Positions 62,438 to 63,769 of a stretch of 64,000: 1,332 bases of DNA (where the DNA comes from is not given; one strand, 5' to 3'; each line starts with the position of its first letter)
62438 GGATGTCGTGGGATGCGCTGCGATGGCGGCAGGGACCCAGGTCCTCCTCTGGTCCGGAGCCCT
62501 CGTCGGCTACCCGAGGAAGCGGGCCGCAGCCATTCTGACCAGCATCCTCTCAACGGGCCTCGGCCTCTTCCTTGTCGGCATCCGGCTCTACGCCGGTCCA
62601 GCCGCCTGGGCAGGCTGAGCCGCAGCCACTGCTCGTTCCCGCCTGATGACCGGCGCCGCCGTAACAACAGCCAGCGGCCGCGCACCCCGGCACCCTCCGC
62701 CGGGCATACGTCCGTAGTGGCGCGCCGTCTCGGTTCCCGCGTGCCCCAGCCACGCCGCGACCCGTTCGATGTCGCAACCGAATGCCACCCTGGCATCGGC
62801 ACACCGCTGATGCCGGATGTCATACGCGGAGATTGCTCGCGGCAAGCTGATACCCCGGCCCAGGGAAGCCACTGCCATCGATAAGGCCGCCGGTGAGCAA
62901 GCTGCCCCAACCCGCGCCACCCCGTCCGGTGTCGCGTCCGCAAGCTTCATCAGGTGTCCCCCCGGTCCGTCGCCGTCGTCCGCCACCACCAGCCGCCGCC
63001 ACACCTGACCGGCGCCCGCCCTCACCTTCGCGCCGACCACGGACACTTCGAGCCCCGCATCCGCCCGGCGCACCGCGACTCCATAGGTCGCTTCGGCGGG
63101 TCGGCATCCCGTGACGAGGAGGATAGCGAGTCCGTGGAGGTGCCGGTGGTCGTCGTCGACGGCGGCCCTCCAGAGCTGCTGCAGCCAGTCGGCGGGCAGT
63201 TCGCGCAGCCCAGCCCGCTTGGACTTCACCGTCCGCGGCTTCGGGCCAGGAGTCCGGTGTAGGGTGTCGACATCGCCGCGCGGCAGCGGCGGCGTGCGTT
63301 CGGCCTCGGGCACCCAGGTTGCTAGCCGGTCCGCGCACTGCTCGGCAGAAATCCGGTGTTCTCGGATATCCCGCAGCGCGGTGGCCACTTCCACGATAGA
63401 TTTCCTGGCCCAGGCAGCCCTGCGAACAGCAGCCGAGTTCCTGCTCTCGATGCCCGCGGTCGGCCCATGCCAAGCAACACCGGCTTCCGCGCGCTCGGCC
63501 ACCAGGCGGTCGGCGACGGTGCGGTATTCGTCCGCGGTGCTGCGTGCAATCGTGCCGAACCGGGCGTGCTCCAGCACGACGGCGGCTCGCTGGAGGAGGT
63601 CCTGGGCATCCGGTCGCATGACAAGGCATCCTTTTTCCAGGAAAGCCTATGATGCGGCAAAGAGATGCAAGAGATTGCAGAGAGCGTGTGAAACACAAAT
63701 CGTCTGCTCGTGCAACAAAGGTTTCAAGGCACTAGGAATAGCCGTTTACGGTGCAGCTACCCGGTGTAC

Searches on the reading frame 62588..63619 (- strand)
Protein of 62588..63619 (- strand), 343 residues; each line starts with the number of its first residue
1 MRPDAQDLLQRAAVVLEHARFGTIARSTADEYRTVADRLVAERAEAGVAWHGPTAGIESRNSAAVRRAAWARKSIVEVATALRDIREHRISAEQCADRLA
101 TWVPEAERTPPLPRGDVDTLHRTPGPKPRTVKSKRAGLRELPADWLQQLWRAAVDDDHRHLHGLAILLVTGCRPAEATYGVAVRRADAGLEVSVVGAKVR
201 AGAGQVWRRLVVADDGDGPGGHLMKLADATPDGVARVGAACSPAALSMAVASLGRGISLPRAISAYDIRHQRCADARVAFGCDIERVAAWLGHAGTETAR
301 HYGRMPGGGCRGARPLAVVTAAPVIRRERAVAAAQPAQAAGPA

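Call 18: search_protein_families(library=pfam, proteins=[window:62588-63619:-], max_evalue=0.001)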
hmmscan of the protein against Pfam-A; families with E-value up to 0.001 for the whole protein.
window:62588-63619:- (343 aa): 0 families

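Call 93: search_protein_families(library=phrogs, proteins=[window:62588-63619:-], max_evalue=0.001)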
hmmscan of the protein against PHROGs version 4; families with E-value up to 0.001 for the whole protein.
window:62588-63619:- (343 aa): 1 family
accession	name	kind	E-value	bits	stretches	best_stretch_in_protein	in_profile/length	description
phrog_1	-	integration and excision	8.6e-06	26.3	0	130-177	262-306/611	integrase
